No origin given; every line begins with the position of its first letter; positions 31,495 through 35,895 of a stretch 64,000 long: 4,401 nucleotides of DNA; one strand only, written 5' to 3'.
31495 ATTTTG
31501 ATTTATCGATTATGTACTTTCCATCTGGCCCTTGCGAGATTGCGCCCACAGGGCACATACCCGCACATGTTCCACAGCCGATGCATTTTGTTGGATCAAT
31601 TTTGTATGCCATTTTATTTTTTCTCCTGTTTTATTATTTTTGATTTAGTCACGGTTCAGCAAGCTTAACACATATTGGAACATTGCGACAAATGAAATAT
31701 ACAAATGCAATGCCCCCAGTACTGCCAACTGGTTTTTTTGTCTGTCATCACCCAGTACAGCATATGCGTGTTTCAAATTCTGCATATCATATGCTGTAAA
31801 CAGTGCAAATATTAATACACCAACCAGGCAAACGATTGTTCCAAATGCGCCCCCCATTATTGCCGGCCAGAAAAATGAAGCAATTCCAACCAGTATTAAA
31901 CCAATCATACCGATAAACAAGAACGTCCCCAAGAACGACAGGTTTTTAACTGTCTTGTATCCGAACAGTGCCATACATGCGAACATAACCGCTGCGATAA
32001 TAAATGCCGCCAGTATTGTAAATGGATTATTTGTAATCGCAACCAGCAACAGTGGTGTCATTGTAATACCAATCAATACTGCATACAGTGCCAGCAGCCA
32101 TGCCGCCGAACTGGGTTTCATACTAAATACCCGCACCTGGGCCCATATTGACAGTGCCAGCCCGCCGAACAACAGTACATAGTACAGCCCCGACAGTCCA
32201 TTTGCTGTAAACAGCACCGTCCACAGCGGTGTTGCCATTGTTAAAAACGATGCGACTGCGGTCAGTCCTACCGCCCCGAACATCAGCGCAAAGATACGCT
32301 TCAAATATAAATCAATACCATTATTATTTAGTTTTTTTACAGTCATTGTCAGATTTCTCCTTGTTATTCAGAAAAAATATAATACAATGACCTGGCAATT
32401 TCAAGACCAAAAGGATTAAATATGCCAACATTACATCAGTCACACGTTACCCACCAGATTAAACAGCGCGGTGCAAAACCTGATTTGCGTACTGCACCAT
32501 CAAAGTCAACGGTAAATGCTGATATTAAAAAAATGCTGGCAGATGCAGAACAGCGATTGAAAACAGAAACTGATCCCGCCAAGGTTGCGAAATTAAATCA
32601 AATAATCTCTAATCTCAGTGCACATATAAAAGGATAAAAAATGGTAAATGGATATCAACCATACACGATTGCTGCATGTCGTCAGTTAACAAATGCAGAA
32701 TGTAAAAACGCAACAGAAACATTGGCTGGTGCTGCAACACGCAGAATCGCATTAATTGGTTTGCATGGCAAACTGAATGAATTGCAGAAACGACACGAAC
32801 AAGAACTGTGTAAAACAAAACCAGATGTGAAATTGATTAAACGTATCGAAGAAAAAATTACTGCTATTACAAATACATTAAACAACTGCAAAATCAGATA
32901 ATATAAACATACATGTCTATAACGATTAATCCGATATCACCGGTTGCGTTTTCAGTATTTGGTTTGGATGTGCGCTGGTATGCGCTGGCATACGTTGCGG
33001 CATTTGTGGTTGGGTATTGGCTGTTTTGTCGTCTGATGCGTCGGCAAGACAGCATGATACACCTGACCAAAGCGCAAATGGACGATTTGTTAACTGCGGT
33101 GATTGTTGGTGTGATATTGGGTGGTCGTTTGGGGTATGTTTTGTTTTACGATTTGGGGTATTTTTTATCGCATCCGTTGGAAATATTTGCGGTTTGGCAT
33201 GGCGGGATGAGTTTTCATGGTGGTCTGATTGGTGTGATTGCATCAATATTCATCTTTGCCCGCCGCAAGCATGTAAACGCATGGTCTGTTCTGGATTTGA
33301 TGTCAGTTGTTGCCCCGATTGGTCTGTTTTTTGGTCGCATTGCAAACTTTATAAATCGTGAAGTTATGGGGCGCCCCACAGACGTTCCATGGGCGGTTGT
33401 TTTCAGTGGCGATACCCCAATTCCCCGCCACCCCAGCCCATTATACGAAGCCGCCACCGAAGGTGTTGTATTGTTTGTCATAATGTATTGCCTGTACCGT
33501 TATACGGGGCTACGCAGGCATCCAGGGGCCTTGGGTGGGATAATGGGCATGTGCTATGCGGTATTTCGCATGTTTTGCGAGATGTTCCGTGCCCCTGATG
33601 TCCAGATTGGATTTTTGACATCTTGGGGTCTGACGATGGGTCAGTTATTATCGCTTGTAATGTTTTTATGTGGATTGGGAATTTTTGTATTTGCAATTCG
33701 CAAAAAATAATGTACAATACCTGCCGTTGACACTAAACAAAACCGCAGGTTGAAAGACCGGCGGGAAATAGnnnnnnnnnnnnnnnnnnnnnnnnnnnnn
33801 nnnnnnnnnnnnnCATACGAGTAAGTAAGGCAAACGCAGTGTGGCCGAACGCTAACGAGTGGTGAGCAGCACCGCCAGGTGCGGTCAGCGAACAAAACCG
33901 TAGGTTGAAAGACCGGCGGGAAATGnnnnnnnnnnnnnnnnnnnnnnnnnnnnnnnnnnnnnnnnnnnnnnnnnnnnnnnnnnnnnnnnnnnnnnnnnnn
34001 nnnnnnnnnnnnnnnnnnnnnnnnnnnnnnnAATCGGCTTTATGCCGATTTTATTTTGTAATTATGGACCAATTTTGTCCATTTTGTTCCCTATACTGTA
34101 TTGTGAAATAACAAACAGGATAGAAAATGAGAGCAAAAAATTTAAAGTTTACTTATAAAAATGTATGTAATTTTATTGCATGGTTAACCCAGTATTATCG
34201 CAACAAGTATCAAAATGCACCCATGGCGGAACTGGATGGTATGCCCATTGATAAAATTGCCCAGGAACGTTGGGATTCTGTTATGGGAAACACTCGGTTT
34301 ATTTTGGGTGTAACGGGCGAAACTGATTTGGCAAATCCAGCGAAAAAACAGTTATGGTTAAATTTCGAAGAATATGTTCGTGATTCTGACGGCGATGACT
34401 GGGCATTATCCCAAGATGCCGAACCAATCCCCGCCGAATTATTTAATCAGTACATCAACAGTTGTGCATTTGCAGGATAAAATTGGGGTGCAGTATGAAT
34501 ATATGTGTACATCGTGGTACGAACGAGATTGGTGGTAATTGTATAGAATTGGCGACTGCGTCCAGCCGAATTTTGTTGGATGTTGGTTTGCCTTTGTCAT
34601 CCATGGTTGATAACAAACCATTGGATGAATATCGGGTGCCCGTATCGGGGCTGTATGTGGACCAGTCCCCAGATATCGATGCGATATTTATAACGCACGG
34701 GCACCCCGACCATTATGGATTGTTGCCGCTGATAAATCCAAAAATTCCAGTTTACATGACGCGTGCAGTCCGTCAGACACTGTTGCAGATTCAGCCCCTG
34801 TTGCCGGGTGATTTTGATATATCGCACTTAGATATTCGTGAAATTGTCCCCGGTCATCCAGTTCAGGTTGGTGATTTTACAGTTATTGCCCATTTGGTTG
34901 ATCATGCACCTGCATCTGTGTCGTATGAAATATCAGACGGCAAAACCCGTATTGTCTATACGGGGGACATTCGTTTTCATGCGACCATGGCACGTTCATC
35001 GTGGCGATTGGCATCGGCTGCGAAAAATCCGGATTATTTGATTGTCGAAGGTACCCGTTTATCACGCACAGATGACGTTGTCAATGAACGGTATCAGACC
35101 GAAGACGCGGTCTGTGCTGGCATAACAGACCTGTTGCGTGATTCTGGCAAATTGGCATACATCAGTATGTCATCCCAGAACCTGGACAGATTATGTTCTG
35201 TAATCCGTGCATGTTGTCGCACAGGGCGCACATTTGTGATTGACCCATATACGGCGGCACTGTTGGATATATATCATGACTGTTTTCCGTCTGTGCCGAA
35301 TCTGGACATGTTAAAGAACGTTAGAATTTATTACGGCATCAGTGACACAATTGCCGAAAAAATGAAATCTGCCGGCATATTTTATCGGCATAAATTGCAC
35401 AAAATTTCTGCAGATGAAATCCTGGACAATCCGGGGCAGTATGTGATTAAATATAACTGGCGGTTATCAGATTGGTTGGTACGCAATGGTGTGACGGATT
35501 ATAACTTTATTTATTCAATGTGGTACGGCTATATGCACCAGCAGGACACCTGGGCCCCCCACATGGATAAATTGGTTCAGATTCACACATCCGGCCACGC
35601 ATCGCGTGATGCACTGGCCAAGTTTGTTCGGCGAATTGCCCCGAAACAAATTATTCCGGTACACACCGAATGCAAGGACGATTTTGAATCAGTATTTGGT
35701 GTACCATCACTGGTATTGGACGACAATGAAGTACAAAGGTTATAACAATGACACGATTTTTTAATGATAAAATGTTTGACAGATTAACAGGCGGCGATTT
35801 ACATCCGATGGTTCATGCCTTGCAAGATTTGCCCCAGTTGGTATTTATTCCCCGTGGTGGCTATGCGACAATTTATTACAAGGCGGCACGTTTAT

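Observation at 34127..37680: Candidate anti-phage operon: orphan + beta-CASP MBL hydrolase + PD-(D/E)XK protein + GIY-YIG nuclease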

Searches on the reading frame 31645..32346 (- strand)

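Call 27: search_protein_families(library=pfam, proteins=[window:31645-32346:-], max_evalue=0.001)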
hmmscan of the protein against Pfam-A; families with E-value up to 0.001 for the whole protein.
window:31645-32346:- (233 aa): 1 family
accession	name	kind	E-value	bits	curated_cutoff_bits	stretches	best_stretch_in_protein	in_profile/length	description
PF01027.25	Bax1-I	-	5.5e-39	134.5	34.1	1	14-230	3-207/207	Inhibitor of apoptosis-promoting Bax1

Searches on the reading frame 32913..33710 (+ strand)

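Call 27: search_protein_families(library=pfam, proteins=[window:32913-33710:+], max_evalue=0.001)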
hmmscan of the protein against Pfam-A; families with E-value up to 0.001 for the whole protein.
window:32913-33710:+ (265 aa): 1 family
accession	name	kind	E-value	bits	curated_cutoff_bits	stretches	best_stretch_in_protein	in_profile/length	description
PF01790.23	LGT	-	5e-74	249.1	24.9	1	10-259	1-239/240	Prolipoprotein diacylglyceryl transferase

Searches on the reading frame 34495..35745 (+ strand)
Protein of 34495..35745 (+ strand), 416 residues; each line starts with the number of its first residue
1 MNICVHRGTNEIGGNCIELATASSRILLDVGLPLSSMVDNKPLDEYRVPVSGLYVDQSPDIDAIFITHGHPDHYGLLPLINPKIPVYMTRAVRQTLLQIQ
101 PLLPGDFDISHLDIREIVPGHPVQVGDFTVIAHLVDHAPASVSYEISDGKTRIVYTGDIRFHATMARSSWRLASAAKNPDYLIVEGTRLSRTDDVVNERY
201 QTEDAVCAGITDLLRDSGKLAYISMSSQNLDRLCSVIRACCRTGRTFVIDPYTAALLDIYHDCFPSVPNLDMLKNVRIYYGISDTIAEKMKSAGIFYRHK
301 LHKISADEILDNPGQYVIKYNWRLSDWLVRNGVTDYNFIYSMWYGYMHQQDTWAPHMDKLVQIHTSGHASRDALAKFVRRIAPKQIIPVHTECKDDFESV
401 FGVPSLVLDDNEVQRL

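Call 4: search_protein_families(library=pfam, proteins=[window:34495-35745:+], max_evalue=0.01)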
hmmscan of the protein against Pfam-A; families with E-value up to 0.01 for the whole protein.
window:34495-35745:+ (416 aa): 4 families
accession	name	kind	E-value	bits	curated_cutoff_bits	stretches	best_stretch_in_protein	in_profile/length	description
PF12706.13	Lactamase_B_2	-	2.2e-16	60.5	27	1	48-191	20-169/200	Beta-lactamase superfamily domain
PF00753.33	Lactamase_B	-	3.5e-10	40.6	22.7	1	14-170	6-161/196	Metallo-beta-lactamase superfamily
PF07521.17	RMMBL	-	2.6e-09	37.4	21.6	1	360-394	8-43/63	Zn-dependent metallo-hydrolase RNA specificity domain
PF13483.12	Lactamase_B_3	-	1.1e-05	25.9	24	1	13-161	6-113/160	Beta-lactamase superfamily domain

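Call 5: search_protein_families(library=padloc, proteins=[window:34495-35745:+], max_evalue=0.01)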
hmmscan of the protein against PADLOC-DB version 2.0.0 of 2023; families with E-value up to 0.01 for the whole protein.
window:34495-35745:+ (416 aa): 0 families

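Call 6: search_protein_families(library=ncbifam, proteins=[window:34495-35745:+], max_evalue=0.01)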
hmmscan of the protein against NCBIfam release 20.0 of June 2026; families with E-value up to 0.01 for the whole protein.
window:34495-35745:+ (416 aa): 7 families
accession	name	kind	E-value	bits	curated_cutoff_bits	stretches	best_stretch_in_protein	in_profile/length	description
TIGR03675.1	arCOG00543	equivalog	6.5e-20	70.9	580.2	2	8-96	182-267/631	beta-CASP ribonuclease aCPSF1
TIGR00649.1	MG423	subfamily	8.8e-17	60.7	400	2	8-249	8-249/546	RNase J family beta-CASP ribonuclease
NF047419.1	RNase_J1_RnjA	exception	1e-16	60.8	820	2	8-249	9-247/549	ribonuclease J1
NF045584.1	cas14_MBL_CASP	equivalog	2.9e-08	32.5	800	1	8-81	8-71/612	type VII CRISPR-associated protein Cas14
NF000801.0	PRK00055.1-3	equivalog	3.4e-05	23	252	1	60-147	53-153/307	ribonuclease Z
TIGR02651.1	RNase_Z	equivalog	0.00065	18.8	292.95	0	60-147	51-148/302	ribonuclease Z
NF041257.1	GntH_guanitoxin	equivalog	0.0011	17.9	333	0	59-81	66-88/374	guanitoxin biosynthesis MBL fold metallo-hydrolase GntH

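Call 62: search_dna_similar(query=window:34495-35745:+, collection=plasmids, mode=protein, max_evalue=1e-10, max_rows=25)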
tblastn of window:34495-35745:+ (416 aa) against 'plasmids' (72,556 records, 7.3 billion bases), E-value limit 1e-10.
Records with a match: 13; places in all: 13; records where one place covers at least 80% of the query: 13.
Best place of each record, by identity: <60% 13.
By first word of the organism name: Rhizobium 3; Sphingomonas 2; Burkholderia 1; Cupriavidus 1; Cereibacter 1; Ochrobactrum 1; Butyrivibrio 1; Prevotella 1; Escherichia 1; Thermococcus 1.
By predicted mobility (MOB-suite, as given by PLSDB): non-mobilizable 7; mobilizable 4; conjugative 2.
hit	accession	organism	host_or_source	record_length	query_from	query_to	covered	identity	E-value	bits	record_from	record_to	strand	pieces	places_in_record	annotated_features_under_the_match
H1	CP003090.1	Burkholderia sp. YI23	-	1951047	1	402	97%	32.9%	7e-46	176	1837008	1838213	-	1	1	Beta-lactamase-like:RNA-metabolising metallo-beta-lactamase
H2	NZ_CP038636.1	Cupriavidus oxalaticus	whole organism,sewage sludge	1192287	1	412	99%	30.2%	2e-38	155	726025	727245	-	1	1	none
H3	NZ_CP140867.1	Rhizobium leguminosarum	Trifolium pratense,whole organism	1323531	1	401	96%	30.2%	2e-47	181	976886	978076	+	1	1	record has no annotation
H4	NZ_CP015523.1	Sphingomonas sp. NIC1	tobacco,whole organism,leaves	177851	1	396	95%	30.2%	2e-34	143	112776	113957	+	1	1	MBL fold metallo-hydrolase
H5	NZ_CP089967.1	Cereibacter azotoformans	Owen's River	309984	3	416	100%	28.6%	3e-31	134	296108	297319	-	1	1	MBL fold metallo-hydrolase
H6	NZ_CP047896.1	Sphingomonas changnyeongensis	Single cell,Fresh water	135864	1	390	94%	30.1%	7e-31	132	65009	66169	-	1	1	MBL fold metallo-hydrolase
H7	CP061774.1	Ochrobactrum sp. MT180101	Water,Breeding wastewater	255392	1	414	100%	28.3%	1e-45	176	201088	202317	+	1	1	MBL fold metallo-hydrolase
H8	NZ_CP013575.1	Rhizobium phaseoli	Phaseolus vulgaris,Whole ...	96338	1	401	96%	29.1%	1e-48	184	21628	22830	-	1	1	MBL fold metallo-hydrolase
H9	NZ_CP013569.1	Rhizobium phaseoli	Phaseolus vulgaris,Whole ...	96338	1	401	96%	29.1%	1e-48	184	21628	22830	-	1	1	MBL fold metallo-hydrolase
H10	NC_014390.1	Butyrivibrio proteoclasticus B316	-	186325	1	395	95%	27.1%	4e-27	121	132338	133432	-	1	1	MBL fold metallo-hydrolase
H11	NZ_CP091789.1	Prevotella sp. E2-28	Ovis aries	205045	1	412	99%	25.9%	4e-25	115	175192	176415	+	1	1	MBL fold metallo-hydrolase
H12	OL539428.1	Escherichia coli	-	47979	3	402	96%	22.8%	2e-15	86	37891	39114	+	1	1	Zn-dependent hydrolase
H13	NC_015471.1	Thermococcus barophilus MP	-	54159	58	416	86%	23.9%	1e-19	99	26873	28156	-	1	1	ribonuclease J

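Call 64: get_annotated_region(hit=H8, flank=6000)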
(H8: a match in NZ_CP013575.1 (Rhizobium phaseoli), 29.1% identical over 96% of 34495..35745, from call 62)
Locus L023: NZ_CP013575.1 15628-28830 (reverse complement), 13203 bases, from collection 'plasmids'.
description: Rhizobium phaseoli strain N671 plasmid pRphaN671a, complete sequence
organism: Rhizobium phaseoli (NCBI taxid 396)
taxonomy: Bacteria; Pseudomonadota; Alphaproteobacteria; Hyphomicrobiales; Rhizobiaceae; Rhizobium; Rhizobium phaseoli
host: -; source: Phaseolus vulgaris,Whole organism,Legume-root nodule,legume-root nodule; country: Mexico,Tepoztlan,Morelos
typing (MOB-suite, as given by PLSDB): mobilizable; replicon rep_cluster_600; relaxase MOBF
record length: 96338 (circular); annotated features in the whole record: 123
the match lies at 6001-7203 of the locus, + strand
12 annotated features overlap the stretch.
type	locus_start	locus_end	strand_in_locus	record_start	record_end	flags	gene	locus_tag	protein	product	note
CDS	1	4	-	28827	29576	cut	-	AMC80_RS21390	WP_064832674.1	DUF5131 family protein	-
CDS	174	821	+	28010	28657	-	-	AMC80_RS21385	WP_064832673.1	N-6 DNA methylase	GO:0006306 - DNA methylation [Evidence IEA]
CDS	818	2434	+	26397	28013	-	-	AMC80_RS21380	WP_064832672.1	Eco57I restriction-modification methylase domain-containing protein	-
CDS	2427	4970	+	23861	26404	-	-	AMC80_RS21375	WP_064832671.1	GIY-YIG nuclease family protein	-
CDS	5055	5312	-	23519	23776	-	-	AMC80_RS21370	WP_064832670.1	hypothetical protein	-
CDS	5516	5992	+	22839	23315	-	-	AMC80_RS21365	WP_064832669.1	hypothetical protein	-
CDS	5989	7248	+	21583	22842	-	-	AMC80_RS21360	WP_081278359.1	MBL fold metallo-hydrolase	-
CDS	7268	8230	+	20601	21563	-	-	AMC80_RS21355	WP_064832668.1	hypothetical protein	-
CDS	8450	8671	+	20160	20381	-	-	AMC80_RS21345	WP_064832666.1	hypothetical protein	-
CDS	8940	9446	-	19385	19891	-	-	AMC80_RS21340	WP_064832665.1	hypothetical protein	-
CDS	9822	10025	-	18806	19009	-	-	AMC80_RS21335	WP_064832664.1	hypothetical protein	-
CDS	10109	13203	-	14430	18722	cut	mobF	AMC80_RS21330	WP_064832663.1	MobF family relaxase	-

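Call 65: get_annotated_region(hit=H7, flank=6000)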
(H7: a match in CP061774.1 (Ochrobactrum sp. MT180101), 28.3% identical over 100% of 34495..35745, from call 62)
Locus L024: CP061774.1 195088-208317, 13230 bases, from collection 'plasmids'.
description: Ochrobactrum sp. MT180101 plasmid unnamed1, complete sequence
organism: Ochrobactrum sp. MT180101 (NCBI taxid 2726427)
taxonomy: Bacteria; Pseudomonadota; Alphaproteobacteria; Hyphomicrobiales; Brucellaceae; Ochrobactrum; Ochrobactrum sp. MT180101
host: -; source: Water,Breeding wastewater; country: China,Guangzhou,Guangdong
typing (MOB-suite, as given by PLSDB): conjugative; replicon rep_cluster_678; relaxase MOBP; mating-pair formation MPF_T
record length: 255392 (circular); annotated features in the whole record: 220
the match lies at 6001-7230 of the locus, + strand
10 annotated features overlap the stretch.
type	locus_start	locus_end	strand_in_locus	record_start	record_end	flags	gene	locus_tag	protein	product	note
CDS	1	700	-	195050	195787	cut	-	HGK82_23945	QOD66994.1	hypothetical protein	-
CDS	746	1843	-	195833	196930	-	-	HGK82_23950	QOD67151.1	flagellar hook-basal body complex protein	-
CDS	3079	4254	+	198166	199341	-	-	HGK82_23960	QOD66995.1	hypothetical protein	-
CDS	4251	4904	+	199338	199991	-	-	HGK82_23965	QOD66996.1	hypothetical protein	-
CDS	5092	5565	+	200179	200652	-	-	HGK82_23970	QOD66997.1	hypothetical protein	-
CDS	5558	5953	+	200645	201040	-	-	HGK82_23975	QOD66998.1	hypothetical protein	-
CDS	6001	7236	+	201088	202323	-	-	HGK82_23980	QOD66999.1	MBL fold metallo-hydrolase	-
CDS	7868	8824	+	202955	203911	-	-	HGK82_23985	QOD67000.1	hypothetical protein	-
CDS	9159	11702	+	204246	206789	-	-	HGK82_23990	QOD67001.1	PD-(D/E)XK nuclease family protein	-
CDS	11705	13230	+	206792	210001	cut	-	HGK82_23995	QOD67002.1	UvrD-helicase domain-containing protein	-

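Call 66: get_annotated_region(hit=H1, flank=6000)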
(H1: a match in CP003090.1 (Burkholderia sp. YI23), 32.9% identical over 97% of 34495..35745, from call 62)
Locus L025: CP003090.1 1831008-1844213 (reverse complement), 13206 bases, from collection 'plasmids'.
description: Burkholderia sp. YI23 plasmid byi_1p, complete sequence
organism: Burkholderia sp. YI23 (NCBI taxid 1097668)
taxonomy: Bacteria; Pseudomonadota; Betaproteobacteria; Burkholderiales; Burkholderiaceae; Burkholderia; Burkholderia sp. YI23
host: -; source: -; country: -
typing (MOB-suite, as given by PLSDB): conjugative; relaxase MOBF,MOBP; mating-pair formation MPF_T
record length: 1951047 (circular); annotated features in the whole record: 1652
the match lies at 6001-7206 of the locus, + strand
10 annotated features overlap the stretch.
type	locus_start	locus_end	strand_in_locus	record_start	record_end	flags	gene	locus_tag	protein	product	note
CDS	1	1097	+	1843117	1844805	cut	-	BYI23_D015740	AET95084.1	putative patatin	-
CDS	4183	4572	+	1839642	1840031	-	-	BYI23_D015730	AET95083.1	Radical SAM domain protein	-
CDS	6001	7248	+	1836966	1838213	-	-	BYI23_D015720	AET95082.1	Beta-lactamase-like:RNA-metabolising metallo-beta-lactamase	-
CDS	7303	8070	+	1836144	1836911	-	-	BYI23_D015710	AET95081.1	hypothetical protein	-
CDS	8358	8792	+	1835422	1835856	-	-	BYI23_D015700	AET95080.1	hypothetical protein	-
CDS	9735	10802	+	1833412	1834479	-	-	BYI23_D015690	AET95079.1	hypothetical protein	-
CDS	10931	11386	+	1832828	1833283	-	-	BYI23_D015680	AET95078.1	hypothetical protein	-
CDS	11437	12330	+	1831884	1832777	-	-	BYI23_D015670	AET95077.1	hypothetical protein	-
CDS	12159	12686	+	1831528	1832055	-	-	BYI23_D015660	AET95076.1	hypothetical protein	-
CDS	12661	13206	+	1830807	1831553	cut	-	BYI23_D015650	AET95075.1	hypothetical protein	-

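Call 96: search_protein_families(library=pfam, proteins=[L023:5516-5992:+], max_evalue=0.001)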
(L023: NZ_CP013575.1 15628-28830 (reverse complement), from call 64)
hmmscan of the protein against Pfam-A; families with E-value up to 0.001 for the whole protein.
L023:5516-5992:+ (158 aa): 0 families

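Call 97: search_protein_families(library=phrogs, proteins=[window:34495-35745:+], max_evalue=0.001)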
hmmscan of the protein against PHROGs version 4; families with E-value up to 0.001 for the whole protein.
window:34495-35745:+ (416 aa): 2 families
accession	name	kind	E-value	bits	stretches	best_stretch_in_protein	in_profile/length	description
phrog_392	-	other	1.2e-18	68.7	1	14-160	17-151/348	metal-dependent hydrolase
phrog_36352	-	unknown function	4.4e-07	29.6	1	9-93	20-103/562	-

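Call 125: get_annotated_region(hit=H12, flank=4000)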
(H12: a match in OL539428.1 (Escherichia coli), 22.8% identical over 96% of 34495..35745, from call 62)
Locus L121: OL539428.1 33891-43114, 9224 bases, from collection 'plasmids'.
description: Escherichia coli strain sc12-ctx-m plasmid pCTX-M-55 genomic sequence
organism: Escherichia coli (NCBI taxid 562)
taxonomy: Bacteria; Pseudomonadota; Gammaproteobacteria; Enterobacterales; Enterobacteriaceae; Escherichia; Escherichia coli
host: -; source: -; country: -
typing (MOB-suite, as given by PLSDB): non-mobilizable
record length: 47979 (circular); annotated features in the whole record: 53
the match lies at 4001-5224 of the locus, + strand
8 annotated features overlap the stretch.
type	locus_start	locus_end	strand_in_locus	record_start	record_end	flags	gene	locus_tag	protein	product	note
CDS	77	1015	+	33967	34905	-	-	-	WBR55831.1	Bactoprenol glucosyl transferase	-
CDS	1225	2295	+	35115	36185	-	-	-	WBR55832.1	ABC transporter, ATP-binding protein (cluster 1, maltose/g3p/polyamine/iron)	-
CDS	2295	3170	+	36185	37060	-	-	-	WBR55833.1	ABC transporter, permease protein 1 (cluster 1, maltose/g3p/polyamine/iron)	-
CDS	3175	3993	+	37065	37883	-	-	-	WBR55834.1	ABC transporter, permease protein 2 (cluster 1, maltose/g3p/polyamine/iron)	-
CDS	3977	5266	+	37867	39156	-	-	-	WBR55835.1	Zn-dependent hydrolase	-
CDS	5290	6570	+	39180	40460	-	-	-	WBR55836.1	ABC transporter, substrate-binding protein (cluster 1, maltose/g3p/polyamine/iron)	-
CDS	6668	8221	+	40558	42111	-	-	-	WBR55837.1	2',3'-cyclic-nucleotide 2'-phosphodiesterase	-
CDS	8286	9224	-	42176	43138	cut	-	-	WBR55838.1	Phosphoglycerate dehydrogenase and related dehydrogenases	-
